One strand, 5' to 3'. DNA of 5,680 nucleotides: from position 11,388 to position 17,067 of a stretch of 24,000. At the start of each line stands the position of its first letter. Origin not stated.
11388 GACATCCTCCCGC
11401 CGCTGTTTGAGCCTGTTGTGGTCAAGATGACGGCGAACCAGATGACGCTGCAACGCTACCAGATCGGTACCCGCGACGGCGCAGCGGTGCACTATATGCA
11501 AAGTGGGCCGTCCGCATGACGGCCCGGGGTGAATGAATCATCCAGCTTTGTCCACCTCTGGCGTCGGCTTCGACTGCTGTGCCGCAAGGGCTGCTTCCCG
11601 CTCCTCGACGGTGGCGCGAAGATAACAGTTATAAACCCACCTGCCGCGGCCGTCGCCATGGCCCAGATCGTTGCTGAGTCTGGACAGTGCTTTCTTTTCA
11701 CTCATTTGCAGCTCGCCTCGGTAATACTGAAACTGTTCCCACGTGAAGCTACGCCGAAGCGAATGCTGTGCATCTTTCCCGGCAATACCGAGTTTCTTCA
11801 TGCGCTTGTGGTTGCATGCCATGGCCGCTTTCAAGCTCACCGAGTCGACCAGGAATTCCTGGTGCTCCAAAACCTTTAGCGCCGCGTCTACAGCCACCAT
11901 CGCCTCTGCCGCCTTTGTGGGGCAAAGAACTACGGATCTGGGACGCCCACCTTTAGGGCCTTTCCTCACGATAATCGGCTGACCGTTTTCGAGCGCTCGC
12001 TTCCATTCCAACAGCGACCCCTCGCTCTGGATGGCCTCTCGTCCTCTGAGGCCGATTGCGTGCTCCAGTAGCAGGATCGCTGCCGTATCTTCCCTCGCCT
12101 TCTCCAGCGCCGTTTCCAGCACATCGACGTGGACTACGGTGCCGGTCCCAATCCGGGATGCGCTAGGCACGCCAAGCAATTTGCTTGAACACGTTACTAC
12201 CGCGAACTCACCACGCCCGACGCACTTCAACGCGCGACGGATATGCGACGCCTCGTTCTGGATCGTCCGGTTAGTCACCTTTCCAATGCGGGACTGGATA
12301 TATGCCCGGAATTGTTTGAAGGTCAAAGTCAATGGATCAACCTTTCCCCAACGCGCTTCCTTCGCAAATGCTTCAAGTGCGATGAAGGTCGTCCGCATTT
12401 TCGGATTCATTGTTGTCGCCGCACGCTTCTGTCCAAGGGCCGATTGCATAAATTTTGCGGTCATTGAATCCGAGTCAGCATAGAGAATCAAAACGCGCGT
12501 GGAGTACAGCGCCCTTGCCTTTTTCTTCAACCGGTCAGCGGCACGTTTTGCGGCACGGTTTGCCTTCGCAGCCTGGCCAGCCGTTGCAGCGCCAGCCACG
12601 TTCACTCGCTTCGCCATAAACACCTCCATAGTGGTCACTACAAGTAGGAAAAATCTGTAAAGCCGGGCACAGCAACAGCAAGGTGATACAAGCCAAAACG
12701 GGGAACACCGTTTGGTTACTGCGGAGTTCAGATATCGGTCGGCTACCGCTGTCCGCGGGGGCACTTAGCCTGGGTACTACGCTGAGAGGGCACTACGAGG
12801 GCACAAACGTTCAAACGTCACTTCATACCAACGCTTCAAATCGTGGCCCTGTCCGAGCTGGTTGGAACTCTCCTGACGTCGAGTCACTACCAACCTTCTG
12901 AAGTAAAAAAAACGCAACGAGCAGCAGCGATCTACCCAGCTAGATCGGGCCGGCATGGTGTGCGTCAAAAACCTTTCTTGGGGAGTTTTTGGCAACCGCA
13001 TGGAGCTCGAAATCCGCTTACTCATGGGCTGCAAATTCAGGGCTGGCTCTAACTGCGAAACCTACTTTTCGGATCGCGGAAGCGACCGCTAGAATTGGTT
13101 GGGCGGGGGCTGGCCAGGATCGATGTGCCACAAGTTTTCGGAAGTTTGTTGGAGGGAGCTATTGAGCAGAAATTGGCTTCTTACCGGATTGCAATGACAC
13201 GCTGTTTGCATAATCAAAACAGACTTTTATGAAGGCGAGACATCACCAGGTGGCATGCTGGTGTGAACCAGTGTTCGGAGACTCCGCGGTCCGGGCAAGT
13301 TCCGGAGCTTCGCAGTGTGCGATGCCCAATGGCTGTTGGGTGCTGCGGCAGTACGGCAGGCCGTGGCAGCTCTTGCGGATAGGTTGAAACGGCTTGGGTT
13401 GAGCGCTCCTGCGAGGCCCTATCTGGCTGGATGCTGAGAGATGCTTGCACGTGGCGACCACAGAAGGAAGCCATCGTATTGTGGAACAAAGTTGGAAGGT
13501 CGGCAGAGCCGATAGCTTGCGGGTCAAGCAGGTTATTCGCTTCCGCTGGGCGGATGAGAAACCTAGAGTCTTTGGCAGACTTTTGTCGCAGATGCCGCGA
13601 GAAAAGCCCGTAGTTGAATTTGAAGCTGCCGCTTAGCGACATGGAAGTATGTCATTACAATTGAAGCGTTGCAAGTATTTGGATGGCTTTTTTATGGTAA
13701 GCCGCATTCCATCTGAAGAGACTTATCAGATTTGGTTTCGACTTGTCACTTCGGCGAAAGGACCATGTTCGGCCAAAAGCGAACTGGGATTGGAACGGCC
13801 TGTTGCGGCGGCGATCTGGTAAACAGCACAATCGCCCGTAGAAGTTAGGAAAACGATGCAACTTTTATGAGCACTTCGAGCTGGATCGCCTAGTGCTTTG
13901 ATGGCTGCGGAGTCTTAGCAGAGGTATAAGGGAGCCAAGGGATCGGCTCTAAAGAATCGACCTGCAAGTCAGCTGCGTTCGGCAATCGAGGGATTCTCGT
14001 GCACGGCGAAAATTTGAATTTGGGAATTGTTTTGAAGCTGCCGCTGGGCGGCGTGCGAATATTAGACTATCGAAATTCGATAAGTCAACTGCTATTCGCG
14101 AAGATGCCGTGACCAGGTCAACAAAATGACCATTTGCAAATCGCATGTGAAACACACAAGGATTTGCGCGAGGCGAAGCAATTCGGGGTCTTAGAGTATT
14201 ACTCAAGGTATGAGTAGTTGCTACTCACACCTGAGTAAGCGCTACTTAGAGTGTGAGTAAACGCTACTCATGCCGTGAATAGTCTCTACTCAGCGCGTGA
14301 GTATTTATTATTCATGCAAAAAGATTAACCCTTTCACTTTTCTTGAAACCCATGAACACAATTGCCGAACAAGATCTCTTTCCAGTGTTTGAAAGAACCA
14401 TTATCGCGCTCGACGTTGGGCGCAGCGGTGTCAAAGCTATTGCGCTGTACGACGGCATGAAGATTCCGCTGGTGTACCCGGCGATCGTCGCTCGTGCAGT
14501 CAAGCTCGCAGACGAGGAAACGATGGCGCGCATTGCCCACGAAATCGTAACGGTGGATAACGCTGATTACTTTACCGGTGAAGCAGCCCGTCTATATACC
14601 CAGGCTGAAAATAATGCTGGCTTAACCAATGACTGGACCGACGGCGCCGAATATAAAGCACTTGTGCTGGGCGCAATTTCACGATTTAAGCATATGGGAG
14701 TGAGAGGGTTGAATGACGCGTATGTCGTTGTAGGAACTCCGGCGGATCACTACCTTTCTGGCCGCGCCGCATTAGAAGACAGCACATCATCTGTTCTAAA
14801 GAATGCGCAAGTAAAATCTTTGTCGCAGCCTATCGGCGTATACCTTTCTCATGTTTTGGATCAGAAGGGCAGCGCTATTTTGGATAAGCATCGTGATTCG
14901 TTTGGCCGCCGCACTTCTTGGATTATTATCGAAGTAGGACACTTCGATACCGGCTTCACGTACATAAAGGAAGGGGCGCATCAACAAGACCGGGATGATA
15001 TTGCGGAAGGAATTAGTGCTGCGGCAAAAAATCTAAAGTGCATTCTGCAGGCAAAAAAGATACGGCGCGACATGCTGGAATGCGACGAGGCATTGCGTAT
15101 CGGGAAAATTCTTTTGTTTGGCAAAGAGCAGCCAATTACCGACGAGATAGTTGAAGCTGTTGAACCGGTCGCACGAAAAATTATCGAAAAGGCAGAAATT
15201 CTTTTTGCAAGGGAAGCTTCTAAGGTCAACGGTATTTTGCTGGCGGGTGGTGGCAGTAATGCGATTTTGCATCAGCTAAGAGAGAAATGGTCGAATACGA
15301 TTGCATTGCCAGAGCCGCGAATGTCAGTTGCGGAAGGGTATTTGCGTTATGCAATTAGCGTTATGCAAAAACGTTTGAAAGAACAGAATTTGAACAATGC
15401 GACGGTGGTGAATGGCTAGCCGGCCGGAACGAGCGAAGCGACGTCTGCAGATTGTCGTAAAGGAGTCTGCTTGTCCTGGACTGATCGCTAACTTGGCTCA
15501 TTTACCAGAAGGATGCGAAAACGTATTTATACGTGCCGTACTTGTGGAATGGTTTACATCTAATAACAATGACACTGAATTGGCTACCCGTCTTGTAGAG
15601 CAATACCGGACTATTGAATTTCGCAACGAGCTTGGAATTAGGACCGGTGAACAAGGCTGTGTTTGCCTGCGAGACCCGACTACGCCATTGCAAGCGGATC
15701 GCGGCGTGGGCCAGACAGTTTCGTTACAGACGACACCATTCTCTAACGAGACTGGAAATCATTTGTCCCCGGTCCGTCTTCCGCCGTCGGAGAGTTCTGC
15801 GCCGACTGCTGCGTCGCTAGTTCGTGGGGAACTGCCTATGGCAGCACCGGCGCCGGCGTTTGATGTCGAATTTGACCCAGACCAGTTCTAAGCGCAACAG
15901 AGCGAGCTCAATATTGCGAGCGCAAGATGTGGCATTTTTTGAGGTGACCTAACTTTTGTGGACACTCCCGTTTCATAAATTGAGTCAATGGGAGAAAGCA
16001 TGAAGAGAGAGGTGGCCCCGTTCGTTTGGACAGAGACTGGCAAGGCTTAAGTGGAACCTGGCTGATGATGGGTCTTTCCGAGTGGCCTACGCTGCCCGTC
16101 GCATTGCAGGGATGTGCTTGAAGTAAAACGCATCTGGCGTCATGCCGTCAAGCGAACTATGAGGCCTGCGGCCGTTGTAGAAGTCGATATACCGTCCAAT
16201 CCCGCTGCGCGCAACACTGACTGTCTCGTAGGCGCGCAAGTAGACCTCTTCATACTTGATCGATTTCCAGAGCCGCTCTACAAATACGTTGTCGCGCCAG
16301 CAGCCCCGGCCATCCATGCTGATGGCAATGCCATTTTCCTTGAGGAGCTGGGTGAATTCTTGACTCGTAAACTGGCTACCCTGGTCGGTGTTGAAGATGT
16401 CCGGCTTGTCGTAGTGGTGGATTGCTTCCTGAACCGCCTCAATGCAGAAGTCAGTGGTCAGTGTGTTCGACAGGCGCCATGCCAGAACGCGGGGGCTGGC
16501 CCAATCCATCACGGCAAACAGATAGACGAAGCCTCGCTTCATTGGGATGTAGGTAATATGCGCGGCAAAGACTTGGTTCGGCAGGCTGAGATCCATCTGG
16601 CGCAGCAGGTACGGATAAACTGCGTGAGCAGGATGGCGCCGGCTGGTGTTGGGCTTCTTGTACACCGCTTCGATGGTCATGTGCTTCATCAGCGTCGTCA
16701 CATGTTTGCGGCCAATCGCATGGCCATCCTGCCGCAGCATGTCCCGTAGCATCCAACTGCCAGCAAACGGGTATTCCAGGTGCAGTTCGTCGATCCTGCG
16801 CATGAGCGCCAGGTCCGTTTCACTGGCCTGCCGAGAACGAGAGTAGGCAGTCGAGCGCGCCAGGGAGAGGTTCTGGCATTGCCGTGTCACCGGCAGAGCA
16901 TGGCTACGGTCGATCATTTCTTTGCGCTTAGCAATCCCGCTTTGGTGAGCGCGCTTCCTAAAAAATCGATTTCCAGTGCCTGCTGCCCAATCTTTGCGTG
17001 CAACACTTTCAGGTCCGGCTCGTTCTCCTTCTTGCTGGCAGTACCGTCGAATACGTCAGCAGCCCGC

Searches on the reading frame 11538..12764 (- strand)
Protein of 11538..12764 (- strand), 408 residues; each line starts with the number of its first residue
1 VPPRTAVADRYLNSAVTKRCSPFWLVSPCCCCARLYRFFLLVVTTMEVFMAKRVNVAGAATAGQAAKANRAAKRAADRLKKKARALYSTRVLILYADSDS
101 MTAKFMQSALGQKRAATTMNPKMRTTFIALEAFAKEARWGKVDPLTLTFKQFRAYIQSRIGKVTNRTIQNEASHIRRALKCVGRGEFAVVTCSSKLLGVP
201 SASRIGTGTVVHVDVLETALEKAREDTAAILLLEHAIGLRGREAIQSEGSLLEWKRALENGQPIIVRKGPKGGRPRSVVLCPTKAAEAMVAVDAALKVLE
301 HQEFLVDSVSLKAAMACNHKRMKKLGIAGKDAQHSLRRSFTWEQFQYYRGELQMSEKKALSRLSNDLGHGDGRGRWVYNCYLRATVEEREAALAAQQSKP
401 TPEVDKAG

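Call 66: search_protein_families(library=pfam, proteins=[window:11538-12764:-], max_evalue=0.001)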
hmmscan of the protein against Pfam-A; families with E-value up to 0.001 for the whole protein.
window:11538-12764:- (408 aa): 1 family
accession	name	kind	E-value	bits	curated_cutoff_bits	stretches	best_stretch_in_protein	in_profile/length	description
PF12835.12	Integrase_1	-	7.9e-20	71.8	23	1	199-341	2-147/149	Integrase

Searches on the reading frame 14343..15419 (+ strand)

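Call 66: search_protein_families(library=pfam, proteins=[window:14343-15419:+], max_evalue=0.001)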
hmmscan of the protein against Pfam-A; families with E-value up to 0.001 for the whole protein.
window:14343-15419:+ (358 aa): 2 families
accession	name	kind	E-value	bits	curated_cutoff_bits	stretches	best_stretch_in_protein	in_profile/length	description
PF17989.7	ALP_N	-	2e-12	48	26.3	1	22-145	1-115/148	Actin like proteins N terminal domain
PF21522.3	MreB-like_C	-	2.7e-07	31.7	27.8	1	220-314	29-123/123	Archaeal actin homologue MreB-like, C-terminal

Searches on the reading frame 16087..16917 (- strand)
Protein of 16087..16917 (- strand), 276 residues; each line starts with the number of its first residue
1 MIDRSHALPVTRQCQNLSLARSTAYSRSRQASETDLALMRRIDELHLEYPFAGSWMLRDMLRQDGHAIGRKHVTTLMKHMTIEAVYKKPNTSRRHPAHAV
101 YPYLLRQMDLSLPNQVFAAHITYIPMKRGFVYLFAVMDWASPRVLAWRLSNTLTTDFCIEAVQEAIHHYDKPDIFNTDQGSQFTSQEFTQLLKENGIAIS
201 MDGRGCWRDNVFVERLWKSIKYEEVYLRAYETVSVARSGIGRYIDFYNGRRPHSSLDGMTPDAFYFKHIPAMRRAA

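Call 66: search_protein_families(library=pfam, proteins=[window:16087-16917:-], max_evalue=0.001)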
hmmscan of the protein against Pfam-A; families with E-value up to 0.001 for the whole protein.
window:16087-16917:- (276 aa): 4 families
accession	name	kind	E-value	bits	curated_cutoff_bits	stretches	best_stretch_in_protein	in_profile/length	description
PF00665.32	rve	-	4.9e-21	75.4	32.6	1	113-202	4-97/102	Integrase core domain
PF13683.12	rve_3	-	3.2e-13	49.7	26.5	1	195-261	1-67/67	Integrase core domain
PF13276.12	HTH_21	-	2.1e-10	41.1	28.1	1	35-89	3-59/60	HTH-like domain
PF13333.12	rve_2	-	5.2e-06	26.9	22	1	215-264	2-51/56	Integrase core domain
